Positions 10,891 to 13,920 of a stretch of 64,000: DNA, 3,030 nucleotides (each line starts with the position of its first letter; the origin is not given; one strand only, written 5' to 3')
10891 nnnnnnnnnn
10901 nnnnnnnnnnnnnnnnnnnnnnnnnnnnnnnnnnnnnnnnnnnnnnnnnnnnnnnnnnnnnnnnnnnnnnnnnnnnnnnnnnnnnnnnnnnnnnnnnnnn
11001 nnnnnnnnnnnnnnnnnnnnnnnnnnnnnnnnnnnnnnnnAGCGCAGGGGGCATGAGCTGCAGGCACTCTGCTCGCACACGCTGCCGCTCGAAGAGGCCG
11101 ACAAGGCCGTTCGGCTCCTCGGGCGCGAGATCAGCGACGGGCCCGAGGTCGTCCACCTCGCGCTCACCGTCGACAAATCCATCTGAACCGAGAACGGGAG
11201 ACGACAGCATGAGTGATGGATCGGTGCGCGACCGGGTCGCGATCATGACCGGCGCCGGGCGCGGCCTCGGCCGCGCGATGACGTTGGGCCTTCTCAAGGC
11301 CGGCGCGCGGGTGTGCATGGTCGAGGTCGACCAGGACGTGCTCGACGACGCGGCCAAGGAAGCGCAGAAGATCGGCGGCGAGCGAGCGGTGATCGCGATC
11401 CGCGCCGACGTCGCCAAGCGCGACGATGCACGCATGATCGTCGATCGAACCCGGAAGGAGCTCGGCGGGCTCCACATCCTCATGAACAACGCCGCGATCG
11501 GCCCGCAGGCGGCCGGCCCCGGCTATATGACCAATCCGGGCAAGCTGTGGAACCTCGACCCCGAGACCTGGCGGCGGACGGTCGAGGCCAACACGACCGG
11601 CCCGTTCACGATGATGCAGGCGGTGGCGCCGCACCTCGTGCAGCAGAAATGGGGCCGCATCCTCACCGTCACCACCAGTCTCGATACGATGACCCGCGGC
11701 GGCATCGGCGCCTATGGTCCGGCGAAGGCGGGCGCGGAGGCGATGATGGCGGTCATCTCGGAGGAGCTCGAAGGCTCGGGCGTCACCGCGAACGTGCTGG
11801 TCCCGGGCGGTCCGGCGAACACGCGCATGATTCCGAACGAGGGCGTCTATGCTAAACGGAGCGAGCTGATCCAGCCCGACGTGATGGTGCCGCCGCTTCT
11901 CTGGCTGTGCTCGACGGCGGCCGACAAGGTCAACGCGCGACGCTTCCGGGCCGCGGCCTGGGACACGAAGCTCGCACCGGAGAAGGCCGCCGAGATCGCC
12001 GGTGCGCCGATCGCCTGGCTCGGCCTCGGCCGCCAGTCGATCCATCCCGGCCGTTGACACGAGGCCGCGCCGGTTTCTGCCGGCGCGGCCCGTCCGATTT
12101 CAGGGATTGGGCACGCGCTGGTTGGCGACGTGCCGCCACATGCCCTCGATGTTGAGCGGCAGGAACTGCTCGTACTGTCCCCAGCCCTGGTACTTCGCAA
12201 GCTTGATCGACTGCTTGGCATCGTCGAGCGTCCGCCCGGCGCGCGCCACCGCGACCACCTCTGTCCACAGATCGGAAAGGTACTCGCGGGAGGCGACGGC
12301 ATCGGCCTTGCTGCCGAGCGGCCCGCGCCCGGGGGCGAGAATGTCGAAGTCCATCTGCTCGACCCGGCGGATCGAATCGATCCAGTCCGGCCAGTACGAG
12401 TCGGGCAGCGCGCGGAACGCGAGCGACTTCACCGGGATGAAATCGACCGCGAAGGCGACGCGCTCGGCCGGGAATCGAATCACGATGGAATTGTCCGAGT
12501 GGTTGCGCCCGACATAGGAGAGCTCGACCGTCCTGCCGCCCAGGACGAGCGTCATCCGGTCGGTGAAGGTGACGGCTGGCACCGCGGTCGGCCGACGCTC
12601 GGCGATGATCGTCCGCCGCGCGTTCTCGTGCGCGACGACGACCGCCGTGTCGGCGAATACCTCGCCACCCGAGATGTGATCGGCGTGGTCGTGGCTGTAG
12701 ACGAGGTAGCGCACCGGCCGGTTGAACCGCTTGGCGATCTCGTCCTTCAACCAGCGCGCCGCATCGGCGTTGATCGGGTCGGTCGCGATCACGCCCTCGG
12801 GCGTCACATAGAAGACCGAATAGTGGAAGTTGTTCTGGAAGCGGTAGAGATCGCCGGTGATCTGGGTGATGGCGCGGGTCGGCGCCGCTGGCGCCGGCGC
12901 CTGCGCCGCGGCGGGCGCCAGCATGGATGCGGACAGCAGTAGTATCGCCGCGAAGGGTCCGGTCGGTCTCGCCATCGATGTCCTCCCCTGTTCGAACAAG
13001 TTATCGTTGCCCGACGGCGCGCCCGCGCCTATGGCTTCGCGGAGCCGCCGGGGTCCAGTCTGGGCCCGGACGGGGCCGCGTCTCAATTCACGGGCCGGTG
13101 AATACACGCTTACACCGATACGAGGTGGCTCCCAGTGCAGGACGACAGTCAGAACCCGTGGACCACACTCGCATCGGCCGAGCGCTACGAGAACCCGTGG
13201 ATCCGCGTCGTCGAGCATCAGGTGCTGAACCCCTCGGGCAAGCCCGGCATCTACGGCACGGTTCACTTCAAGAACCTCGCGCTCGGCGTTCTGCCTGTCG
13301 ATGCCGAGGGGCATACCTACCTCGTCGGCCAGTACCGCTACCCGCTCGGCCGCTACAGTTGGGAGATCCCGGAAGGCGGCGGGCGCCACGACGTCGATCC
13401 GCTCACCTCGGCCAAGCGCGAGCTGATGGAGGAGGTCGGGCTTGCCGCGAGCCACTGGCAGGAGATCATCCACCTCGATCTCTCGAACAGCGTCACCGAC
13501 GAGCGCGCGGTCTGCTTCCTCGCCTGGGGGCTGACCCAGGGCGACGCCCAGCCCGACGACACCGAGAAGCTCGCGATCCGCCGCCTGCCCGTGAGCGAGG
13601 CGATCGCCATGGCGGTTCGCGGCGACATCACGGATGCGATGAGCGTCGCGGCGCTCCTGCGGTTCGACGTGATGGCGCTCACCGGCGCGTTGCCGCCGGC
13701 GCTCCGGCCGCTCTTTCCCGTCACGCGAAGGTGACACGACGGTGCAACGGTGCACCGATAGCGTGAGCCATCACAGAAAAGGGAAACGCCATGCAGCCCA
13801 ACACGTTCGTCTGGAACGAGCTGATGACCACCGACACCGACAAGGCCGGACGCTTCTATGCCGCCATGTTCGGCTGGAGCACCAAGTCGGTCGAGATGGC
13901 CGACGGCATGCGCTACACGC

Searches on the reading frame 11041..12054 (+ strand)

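Call 28: search_protein_families(library=pfam, proteins=[window:11041-12054:+], max_evalue=0.01)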
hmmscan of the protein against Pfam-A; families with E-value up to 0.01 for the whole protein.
window:11041-12054:+ (338 aa): 3 families
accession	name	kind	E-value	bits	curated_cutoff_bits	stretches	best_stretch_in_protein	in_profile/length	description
PF00106.31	adh_short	-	3.6e-40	138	26.6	1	66-263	2-186/195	short chain dehydrogenase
PF13561.12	adh_short_C2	-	4.6e-31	108.7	27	1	71-264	1-181/236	Enoyl-(Acyl carrier protein) reductase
PF08659.16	KR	-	0.00024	21.5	22.6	1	68-236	4-160/180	KR domain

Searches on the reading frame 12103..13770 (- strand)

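Call 28: search_protein_families(library=pfam, proteins=[window:12103-13770:-], max_evalue=0.01)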
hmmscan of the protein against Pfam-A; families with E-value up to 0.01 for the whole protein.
window:12103-13770:- (556 aa): 2 families
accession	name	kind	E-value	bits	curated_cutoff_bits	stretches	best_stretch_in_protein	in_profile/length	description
PF00753.33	Lactamase_B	-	2.7e-12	47.5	22.7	1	346-481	37-195/196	Metallo-beta-lactamase superfamily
PF12706.13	Lactamase_B_2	-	0.0027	17.8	27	1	349-425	27-113/200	Beta-lactamase superfamily domain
